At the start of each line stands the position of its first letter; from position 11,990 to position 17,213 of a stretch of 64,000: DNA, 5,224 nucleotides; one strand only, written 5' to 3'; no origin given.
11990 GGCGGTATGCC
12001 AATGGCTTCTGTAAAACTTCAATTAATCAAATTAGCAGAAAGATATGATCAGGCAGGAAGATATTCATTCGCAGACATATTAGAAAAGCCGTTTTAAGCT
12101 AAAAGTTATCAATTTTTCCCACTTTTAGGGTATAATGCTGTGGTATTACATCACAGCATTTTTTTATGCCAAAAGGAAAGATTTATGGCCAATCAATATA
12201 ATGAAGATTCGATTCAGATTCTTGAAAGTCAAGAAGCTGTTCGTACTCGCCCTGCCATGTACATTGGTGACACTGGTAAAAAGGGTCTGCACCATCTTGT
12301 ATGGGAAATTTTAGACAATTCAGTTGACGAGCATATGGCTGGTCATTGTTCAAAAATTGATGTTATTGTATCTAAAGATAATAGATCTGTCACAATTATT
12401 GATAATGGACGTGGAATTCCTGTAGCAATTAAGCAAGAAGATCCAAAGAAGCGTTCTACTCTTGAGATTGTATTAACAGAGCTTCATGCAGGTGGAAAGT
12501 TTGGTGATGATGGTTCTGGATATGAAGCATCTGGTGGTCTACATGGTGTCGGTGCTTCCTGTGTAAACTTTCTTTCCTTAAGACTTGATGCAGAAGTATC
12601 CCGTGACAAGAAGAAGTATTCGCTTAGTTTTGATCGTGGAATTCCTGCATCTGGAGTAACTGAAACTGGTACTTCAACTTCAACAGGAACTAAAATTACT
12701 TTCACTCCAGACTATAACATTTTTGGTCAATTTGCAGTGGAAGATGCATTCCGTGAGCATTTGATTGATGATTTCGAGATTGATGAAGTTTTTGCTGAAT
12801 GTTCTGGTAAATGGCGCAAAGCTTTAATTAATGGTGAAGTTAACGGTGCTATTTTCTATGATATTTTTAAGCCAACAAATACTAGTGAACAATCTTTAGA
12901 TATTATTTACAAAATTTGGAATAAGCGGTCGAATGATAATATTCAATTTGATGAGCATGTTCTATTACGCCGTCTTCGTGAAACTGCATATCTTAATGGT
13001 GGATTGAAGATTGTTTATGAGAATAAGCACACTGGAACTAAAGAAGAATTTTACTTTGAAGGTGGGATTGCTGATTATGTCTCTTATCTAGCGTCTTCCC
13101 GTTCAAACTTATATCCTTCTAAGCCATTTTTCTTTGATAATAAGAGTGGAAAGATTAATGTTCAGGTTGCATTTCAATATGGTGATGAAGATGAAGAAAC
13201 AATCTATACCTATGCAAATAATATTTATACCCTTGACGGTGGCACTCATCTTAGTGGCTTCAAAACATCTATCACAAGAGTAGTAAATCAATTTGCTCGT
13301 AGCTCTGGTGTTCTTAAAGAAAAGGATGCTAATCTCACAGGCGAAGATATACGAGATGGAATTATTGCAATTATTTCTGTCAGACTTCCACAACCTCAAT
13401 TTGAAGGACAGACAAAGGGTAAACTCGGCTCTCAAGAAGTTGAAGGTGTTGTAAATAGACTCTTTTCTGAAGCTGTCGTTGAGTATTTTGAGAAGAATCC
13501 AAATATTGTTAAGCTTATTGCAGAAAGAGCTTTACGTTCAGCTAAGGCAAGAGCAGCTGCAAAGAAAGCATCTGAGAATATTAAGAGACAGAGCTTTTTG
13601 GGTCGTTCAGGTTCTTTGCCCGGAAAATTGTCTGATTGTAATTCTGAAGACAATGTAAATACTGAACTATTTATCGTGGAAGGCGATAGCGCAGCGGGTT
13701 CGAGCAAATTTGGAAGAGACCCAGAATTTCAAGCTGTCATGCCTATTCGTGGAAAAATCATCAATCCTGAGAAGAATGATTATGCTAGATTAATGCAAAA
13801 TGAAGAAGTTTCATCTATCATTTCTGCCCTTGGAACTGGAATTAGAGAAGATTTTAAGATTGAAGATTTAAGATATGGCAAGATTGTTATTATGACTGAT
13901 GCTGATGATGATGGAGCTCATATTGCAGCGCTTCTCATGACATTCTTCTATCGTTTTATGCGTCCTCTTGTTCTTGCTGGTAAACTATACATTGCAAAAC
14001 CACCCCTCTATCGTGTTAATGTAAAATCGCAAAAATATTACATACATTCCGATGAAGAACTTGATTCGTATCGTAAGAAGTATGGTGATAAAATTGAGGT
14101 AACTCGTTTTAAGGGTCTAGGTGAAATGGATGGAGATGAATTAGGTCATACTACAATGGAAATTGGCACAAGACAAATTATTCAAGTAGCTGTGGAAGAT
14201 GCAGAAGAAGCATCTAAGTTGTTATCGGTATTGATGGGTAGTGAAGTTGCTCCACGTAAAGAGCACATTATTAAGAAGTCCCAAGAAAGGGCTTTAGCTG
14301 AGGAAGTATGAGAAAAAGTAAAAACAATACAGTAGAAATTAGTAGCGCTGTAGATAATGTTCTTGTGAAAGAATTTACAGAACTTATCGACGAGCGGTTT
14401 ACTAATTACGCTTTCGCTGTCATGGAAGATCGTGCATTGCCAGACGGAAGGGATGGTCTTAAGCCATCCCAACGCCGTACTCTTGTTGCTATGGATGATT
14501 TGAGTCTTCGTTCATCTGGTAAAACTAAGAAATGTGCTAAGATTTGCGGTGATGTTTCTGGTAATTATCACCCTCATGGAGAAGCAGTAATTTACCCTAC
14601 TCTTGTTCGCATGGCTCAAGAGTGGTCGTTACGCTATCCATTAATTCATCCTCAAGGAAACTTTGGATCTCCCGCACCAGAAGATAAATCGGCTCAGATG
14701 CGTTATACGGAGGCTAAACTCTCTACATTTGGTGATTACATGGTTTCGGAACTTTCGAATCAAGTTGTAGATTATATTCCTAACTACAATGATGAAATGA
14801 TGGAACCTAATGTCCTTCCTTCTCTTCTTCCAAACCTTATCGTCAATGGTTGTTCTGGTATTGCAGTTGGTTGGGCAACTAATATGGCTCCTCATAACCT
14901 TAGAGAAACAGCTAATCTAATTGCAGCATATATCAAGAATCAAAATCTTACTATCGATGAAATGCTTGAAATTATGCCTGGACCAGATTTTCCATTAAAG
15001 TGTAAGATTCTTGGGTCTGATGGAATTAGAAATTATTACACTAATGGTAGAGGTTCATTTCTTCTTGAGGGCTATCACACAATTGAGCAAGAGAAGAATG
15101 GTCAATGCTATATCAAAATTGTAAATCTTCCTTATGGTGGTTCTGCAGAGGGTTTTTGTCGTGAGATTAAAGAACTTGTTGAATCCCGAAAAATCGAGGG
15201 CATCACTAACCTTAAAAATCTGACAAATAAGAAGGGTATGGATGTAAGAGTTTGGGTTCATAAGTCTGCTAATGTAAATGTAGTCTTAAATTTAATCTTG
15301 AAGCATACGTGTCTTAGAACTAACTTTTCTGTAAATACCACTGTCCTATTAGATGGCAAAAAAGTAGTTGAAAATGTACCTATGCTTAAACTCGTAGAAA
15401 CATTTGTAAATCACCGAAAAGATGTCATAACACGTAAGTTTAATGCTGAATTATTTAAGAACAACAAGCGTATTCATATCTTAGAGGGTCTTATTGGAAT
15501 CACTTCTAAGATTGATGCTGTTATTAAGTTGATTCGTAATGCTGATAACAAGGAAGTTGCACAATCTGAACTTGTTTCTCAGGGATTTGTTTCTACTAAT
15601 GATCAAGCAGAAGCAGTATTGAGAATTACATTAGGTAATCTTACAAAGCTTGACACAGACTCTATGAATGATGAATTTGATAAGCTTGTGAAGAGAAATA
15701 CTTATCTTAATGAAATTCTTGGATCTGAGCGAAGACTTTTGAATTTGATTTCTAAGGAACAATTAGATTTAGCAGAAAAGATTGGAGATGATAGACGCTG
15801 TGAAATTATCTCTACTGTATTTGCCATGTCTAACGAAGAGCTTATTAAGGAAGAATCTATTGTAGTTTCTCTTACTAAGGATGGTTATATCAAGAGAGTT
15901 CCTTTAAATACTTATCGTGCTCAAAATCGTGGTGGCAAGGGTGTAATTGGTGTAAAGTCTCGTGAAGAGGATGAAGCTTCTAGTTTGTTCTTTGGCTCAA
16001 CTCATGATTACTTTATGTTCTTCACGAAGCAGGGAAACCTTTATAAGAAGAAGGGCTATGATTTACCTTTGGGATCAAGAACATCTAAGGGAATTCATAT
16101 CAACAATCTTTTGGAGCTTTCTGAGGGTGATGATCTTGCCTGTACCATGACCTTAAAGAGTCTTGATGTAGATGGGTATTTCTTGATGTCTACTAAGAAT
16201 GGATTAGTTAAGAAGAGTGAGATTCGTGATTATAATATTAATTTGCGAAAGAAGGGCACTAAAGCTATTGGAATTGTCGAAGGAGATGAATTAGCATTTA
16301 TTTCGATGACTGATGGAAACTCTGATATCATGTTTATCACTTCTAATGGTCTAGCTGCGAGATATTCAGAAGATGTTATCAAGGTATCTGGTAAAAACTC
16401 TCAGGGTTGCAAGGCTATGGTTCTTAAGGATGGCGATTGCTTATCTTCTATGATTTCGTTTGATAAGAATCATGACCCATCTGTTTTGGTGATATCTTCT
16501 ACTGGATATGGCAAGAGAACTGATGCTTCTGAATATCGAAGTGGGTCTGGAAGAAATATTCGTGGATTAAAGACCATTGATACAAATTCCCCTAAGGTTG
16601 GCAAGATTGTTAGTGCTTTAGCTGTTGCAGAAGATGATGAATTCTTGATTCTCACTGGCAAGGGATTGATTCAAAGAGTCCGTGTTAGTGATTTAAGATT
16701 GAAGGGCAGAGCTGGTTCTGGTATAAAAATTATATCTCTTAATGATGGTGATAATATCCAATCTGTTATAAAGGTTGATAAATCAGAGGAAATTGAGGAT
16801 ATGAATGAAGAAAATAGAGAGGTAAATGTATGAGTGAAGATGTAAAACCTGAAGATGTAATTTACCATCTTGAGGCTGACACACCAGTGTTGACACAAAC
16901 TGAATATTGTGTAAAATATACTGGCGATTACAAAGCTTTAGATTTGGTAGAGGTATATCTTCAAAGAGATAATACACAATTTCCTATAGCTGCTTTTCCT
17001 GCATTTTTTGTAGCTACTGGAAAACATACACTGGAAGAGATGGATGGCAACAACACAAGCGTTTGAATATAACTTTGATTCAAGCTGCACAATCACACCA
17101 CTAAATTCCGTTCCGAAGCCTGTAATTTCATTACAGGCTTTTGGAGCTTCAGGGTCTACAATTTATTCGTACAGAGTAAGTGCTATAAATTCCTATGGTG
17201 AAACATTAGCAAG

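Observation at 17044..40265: Six-gene paralogous adhesin array: one scaffold carrying different lectin payloads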

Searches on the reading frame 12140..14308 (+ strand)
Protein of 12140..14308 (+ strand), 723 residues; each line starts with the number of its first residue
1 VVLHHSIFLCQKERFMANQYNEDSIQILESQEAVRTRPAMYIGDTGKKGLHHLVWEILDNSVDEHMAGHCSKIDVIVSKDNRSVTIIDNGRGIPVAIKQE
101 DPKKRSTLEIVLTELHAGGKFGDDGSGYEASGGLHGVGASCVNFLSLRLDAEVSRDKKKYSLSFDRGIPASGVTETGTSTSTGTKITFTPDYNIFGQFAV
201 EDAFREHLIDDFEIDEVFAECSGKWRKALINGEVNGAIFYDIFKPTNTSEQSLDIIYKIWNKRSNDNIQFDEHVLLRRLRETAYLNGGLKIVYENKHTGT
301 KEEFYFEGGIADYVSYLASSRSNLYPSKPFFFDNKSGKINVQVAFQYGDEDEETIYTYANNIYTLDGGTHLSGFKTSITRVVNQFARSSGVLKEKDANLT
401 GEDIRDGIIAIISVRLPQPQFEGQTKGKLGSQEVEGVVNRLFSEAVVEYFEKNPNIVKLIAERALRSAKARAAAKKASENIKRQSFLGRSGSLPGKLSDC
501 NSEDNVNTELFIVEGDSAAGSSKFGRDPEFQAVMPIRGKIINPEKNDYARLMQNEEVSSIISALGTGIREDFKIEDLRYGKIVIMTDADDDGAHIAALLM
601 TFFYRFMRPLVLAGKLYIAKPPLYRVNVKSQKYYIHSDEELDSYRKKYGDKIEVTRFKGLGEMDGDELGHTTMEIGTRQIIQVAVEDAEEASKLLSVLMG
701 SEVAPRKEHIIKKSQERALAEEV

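Call 12: search_protein_families(library=phrogs, proteins=[window:12140-14308:+], max_evalue=0.001)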
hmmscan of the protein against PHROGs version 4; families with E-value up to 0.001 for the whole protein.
window:12140-14308:+ (723 aa): 4 families
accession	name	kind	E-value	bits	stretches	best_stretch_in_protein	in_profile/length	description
phrog_543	-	DNA, RNA and nucleotide metabolism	1.1e-158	530.5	2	268-717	220-643/661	DNA topoisomerase II large subunit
phrog_28877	-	DNA, RNA and nucleotide metabolism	2e-93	315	2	277-713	211-668/1441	DNA topoisomerase II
phrog_7229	-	DNA, RNA and nucleotide metabolism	8.2e-26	91.8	1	550-716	8-168/172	DNA topoisomerase II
phrog_12023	-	DNA, RNA and nucleotide metabolism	7.6e-07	29.8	1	656-712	4-60/71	DNA topoisomerase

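Call 13: search_protein_families(library=pfam, proteins=[window:12140-14308:+], max_evalue=0.01)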
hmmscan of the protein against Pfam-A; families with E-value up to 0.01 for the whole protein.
window:12140-14308:+ (723 aa): 4 families
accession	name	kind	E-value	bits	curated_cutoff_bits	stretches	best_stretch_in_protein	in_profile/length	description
PF00204.31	DNA_gyraseB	-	3.3e-56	189.9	27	1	309-479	1-172/173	DNA gyrase B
PF00986.26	DNA_gyraseB_C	-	5.6e-21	74.9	29.8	1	650-710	2-62/63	DNA gyrase B subunit, carboxyl terminus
PF01751.28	Toprim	-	1.3e-16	61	23.1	1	509-618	1-93/96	Toprim domain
PF02518.31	HATPase_c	-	3.9e-14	53.5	26.4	1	48-192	4-109/111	Histidine kinase-, DNA gyrase B-, and HSP90-like ATPase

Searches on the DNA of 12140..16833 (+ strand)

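Call 15: search_dna_similar(query=window:12140-16833:+, collection=phages, mode=distant, max_rows=15)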
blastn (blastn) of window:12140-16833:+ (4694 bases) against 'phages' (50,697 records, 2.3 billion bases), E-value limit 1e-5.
Records with a match: 24; places in all: 24; records where one place covers at least 80% of the query: 0.
Best place of each record, by identity: 80-90% 3; 60-80% 21.
By first word of the organism name: Bacteriophage 10; Listeria 7; Staphylococcus 3; Enterococcus 2; Yersinia 2.
By host as written in the record: - 10; Listeria monocytogenes 7; Staphylococcus aureus 3; Enterococcus faecalis 2; Yersinia enterocolitica 2.
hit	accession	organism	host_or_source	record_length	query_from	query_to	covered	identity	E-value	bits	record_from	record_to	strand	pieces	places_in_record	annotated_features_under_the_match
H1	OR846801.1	Listeria phage LM 4-11-1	Listeria monocytogenes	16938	58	1873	7%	70.6%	5e-13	158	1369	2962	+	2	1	record has no annotation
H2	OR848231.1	Listeria phage LM 4-14-1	Listeria monocytogenes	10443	58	1873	7%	70.6%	5e-13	158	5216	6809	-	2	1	record has no annotation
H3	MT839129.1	Bacteriophage sp.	human fecal samples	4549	66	419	8%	65.9%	2e-11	80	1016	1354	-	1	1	record has no annotation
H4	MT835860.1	Bacteriophage sp.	human fecal samples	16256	73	428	8%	64.9%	1e-8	70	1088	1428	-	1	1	record has no annotation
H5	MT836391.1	Bacteriophage sp.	human fecal samples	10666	73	415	7%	67.2%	3e-15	92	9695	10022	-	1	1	record has no annotation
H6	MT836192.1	Bacteriophage sp.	human fecal samples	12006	73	2771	6%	72.5%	7e-11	143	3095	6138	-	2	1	record has no annotation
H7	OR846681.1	Enterococcus phage Efs 1-1-1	Enterococcus faecalis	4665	1586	1872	6%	65.6%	1e-7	67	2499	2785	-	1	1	record has no annotation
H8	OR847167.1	Listeria phage LM 4-11-1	Listeria monocytogenes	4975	1584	1865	6%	66.7%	3e-9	72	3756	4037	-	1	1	record has no annotation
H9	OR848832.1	Listeria phage LM 4-14-1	Listeria monocytogenes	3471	1584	1865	6%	66.7%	3e-9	72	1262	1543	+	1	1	record has no annotation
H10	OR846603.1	Enterococcus phage Efs 1-1-1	Enterococcus faecalis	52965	1074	1277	4%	66.7%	2e-6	63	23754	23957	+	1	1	record has no annotation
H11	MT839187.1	Bacteriophage sp.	human fecal samples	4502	1648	1822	4%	72.7%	3e-15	92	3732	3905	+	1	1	record has no annotation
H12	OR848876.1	Listeria phage LM 4-14-1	Listeria monocytogenes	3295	118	293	4%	70.6%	8e-10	74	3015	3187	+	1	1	record has no annotation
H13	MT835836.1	Bacteriophage sp.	human fecal samples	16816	1687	1829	3%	69.9%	4e-7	65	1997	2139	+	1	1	record has no annotation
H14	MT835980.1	Bacteriophage sp.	human fecal samples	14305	1660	1784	3%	74.6%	7e-11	77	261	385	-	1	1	record has no annotation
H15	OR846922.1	Listeria phage LM 4-11-1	Listeria monocytogenes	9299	1748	1871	3%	74.2%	6e-12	81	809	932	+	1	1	record has no annotation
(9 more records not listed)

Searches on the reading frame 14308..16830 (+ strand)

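Call 12: search_protein_families(library=phrogs, proteins=[window:14308-16830:+], max_evalue=0.001)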
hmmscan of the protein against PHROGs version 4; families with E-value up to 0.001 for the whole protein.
window:14308-16830:+ (841 aa): 3 families
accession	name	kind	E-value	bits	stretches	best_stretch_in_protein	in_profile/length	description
phrog_551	-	DNA, RNA and nucleotide metabolism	3.3e-135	453.3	1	21-742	10-700/701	DNA topoisomerase II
phrog_28877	-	DNA, RNA and nucleotide metabolism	3.5e-89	300.9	1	12-706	677-1361/1441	DNA topoisomerase II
phrog_20354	-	DNA, RNA and nucleotide metabolism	6.7e-14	53.5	1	18-146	3-130/142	DNA topoisomerase II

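Call 13: search_protein_families(library=pfam, proteins=[window:14308-16830:+], max_evalue=0.01)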
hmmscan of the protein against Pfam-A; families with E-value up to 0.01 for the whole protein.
window:14308-16830:+ (841 aa): 2 families
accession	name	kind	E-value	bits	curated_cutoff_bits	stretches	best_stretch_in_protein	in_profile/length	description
PF00521.26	DNA_topoisoIV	-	2.1e-124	416.1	31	1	42-484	1-430/432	DNA gyrase/topoisomerase IV, subunit A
PF03989.18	DNA_gyraseA_C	-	2.6e-49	164.8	27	6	519-560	3-44/48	DNA gyrase C-terminal domain, beta-propeller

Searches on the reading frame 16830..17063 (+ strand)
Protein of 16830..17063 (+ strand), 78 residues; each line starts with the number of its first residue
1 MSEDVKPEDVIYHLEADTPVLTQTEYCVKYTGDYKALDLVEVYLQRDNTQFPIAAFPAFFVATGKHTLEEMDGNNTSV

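Call 113: search_protein_families(library=pfam, proteins=[window:16830-17063:+], max_evalue=10)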
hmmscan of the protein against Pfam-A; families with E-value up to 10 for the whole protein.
window:16830-17063:+ (78 aa): 1 family
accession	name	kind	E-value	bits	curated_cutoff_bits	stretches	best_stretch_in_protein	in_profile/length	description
PF22180.2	RH3_dom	-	0.059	13.9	27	1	34-61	19-46/66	RH3 domain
